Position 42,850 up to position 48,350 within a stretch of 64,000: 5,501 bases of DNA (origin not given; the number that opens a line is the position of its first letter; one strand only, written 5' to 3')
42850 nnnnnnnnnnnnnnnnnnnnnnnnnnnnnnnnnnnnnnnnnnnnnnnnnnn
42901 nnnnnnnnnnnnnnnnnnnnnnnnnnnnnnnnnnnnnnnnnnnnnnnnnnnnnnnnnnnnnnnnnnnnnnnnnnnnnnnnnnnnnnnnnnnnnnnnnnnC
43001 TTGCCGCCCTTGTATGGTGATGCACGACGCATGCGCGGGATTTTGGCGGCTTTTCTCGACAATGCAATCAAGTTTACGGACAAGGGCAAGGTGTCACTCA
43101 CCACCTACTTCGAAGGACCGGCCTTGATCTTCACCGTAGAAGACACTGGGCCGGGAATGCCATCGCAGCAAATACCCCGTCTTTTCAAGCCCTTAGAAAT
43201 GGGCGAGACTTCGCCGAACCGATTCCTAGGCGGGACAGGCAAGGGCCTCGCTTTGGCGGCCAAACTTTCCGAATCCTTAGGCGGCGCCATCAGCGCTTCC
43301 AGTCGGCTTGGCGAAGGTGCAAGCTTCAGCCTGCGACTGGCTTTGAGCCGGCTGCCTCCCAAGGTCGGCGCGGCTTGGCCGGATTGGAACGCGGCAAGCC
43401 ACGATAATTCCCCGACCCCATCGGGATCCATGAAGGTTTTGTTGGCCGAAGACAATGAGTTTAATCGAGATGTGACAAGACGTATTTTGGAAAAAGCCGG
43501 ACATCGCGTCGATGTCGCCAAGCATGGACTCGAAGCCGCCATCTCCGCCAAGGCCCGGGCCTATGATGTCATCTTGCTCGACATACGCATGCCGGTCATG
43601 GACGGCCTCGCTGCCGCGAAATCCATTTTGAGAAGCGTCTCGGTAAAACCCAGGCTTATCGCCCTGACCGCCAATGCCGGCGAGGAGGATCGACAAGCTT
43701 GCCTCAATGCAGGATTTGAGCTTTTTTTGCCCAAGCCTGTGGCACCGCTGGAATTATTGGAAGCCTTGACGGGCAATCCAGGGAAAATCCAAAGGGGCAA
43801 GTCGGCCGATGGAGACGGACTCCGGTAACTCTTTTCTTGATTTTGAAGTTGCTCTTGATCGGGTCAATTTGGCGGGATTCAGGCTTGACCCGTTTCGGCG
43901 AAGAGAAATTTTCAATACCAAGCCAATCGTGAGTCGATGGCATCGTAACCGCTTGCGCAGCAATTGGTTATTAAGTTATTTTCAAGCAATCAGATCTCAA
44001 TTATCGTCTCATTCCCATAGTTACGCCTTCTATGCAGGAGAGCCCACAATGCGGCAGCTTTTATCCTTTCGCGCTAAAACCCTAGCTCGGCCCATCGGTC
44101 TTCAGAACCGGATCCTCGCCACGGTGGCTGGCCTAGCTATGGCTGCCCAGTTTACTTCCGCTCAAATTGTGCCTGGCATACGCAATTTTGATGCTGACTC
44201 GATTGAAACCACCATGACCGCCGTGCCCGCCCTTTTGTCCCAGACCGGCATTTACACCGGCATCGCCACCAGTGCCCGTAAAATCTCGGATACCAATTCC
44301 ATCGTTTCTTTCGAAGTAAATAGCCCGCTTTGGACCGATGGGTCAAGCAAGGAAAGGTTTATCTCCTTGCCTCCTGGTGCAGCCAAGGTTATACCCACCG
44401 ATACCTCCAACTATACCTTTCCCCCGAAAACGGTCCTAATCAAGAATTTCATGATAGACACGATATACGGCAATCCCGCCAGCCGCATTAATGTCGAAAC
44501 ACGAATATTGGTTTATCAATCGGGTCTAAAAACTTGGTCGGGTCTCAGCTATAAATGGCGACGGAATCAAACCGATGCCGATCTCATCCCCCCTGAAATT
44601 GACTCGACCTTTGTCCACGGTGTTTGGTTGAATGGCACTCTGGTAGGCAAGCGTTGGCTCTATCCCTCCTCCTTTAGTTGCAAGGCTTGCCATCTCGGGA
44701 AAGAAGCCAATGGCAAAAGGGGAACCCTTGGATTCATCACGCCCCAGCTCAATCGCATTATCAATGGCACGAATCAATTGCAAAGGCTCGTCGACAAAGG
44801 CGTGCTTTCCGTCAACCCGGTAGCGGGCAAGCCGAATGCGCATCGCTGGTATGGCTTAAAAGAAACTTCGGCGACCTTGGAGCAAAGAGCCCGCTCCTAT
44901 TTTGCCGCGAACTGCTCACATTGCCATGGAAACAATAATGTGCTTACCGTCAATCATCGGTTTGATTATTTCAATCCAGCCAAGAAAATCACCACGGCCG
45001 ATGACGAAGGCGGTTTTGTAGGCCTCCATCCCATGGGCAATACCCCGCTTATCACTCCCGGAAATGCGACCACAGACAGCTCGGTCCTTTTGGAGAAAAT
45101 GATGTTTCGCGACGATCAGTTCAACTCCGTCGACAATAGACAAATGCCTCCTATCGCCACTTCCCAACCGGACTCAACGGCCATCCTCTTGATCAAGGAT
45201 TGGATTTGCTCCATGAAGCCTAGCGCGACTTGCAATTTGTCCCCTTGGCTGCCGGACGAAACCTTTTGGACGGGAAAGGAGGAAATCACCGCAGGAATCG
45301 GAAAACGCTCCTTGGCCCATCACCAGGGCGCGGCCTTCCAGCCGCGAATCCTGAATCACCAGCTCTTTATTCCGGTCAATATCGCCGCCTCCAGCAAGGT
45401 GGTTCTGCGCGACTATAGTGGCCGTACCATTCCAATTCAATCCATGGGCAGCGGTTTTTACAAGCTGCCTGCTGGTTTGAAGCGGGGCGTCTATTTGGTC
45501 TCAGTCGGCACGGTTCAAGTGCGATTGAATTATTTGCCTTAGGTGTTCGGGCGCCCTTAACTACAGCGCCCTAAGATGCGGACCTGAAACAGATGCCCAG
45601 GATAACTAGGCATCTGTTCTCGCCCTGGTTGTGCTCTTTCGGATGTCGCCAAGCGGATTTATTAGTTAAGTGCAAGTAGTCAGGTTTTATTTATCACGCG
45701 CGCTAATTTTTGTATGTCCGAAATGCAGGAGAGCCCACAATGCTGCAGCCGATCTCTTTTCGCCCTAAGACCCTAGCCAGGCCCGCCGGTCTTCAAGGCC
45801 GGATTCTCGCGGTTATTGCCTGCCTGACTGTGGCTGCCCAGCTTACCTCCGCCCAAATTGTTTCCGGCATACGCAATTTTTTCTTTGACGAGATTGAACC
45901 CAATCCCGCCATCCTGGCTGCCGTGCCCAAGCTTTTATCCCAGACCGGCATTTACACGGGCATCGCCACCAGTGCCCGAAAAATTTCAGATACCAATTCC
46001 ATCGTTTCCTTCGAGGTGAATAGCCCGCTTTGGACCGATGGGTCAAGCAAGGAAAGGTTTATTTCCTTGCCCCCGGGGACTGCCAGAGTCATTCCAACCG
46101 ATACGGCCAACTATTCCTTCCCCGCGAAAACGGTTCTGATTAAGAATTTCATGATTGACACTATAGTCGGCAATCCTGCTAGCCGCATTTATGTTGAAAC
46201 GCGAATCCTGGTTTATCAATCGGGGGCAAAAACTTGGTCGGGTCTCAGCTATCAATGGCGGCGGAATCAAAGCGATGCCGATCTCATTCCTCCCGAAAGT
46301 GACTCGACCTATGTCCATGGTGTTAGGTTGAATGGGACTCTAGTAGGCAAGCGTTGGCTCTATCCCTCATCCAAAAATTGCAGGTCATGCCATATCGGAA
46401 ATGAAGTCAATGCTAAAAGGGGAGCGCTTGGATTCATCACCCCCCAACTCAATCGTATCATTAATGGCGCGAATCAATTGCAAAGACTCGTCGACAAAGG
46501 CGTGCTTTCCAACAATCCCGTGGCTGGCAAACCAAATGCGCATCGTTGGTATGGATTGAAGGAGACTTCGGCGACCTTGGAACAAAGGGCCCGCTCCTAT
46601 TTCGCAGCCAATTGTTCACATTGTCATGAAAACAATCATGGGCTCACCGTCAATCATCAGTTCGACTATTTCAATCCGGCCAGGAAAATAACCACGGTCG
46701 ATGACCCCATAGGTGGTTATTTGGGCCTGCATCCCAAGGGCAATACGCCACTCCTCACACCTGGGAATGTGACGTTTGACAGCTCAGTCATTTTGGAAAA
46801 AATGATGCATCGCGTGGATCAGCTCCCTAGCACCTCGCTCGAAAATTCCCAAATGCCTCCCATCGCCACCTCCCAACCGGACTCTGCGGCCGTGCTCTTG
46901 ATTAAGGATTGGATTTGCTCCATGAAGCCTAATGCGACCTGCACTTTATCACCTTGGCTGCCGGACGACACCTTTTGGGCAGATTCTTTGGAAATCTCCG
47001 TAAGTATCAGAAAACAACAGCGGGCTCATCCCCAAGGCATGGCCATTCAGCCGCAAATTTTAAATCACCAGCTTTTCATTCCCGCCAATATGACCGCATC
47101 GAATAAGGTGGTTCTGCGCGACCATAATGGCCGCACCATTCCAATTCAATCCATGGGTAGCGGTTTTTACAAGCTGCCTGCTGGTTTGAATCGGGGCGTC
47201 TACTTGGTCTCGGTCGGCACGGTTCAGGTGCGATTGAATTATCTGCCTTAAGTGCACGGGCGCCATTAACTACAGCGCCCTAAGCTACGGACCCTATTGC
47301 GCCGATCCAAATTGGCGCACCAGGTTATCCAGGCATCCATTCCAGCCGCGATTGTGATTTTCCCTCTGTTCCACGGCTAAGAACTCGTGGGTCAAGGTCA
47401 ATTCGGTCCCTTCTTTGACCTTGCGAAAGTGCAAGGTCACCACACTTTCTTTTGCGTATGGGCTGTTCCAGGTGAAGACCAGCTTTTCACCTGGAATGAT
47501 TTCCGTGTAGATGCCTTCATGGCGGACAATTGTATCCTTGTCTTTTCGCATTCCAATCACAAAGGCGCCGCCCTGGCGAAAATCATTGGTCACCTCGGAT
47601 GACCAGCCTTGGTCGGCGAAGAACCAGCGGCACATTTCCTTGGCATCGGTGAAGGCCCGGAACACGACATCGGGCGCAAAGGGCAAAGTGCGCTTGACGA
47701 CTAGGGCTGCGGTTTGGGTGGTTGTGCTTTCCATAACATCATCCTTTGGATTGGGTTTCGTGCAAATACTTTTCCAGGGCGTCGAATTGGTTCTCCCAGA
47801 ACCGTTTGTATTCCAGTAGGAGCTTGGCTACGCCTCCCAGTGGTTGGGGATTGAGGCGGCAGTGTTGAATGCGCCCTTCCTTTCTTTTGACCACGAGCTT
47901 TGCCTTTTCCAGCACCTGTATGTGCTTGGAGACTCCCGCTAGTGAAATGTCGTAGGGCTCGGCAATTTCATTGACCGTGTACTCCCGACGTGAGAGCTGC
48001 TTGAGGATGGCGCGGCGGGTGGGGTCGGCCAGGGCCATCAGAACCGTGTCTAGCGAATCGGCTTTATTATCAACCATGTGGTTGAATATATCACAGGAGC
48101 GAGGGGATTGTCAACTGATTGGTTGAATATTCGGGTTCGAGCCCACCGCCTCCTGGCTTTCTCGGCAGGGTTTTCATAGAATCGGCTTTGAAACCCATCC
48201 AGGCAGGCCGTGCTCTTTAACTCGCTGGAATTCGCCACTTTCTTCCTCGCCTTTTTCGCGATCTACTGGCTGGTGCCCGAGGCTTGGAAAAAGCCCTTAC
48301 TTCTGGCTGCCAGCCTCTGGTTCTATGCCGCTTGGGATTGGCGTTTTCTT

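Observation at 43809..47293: Tandem duplicated pair of secreted CxxCH (PSCyt1-like) proteins, each followed by a conserved GC hairpin, sandwiched between two hybrid sensor histidine kinases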

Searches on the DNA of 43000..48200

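Call 78: search_rna_families(source=window, start=43000, end=48200, threshold=evalue, max_evalue=1)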
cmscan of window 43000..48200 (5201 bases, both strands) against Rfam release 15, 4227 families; matches with E-value up to 1: 0.
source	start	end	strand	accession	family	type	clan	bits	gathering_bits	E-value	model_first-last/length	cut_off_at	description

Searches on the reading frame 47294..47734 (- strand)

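Call 9: search_protein_families(library=pfam, proteins=[window:47294-47734:-], max_evalue=0.01)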
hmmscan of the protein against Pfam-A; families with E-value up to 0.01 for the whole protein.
window:47294-47734:- (146 aa): 2 families
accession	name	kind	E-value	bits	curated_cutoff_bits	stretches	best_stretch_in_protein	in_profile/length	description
PF08327.17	AHSA1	-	1.3e-25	90.4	22.1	1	20-140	3-122/125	Activator of Hsp90 ATPase homolog 1-like protein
PF10604.15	Polyketide_cyc2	-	0.00022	22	27.4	1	11-119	4-109/142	Polyketide cyclase / dehydrase and lipid transport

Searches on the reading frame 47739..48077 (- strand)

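Call 9: search_protein_families(library=pfam, proteins=[window:47739-48077:-], max_evalue=0.01)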
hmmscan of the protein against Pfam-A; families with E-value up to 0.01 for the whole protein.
window:47739-48077:- (112 aa): 10 families
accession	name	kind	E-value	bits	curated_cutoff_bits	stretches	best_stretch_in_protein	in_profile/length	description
PF12840.13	HTH_20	-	1e-13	51.4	27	1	16-64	1-50/51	Helix-turn-helix domain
PF01022.26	HTH_5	-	2.9e-10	40.3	22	1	18-62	1-45/47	Bacterial regulatory protein, arsR family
PF08279.18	HTH_11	-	0.00015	22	25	1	21-61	2-44/55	HTH domain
PF13412.12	HTH_24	-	0.0002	21.3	21.9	1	18-62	2-47/48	Winged helix-turn-helix DNA-binding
PF09824.15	ArsR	-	0.00043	20.4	28.6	1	9-64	7-59/159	ArsR transcriptional regulator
PF12802.13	MarR_2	-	0.0005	20.6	27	1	23-67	9-55/61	MarR family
PF25212.1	HVO_A0114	-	0.0021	18.2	27.6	1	18-71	21-75/84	HVO_A0114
PF21476.4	PF0610-like_N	-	0.006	17.2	33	1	20-58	2-40/50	PF0610-like, N-terminal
PF25213.1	HVO_A0261_N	-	0.0066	16.7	35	1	18-67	10-59/86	HVO_A0261 N-terminal domain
PF02082.26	Rrf2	-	0.0094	16.5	30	0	28-63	18-54/132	Iron-dependent Transcriptional regulator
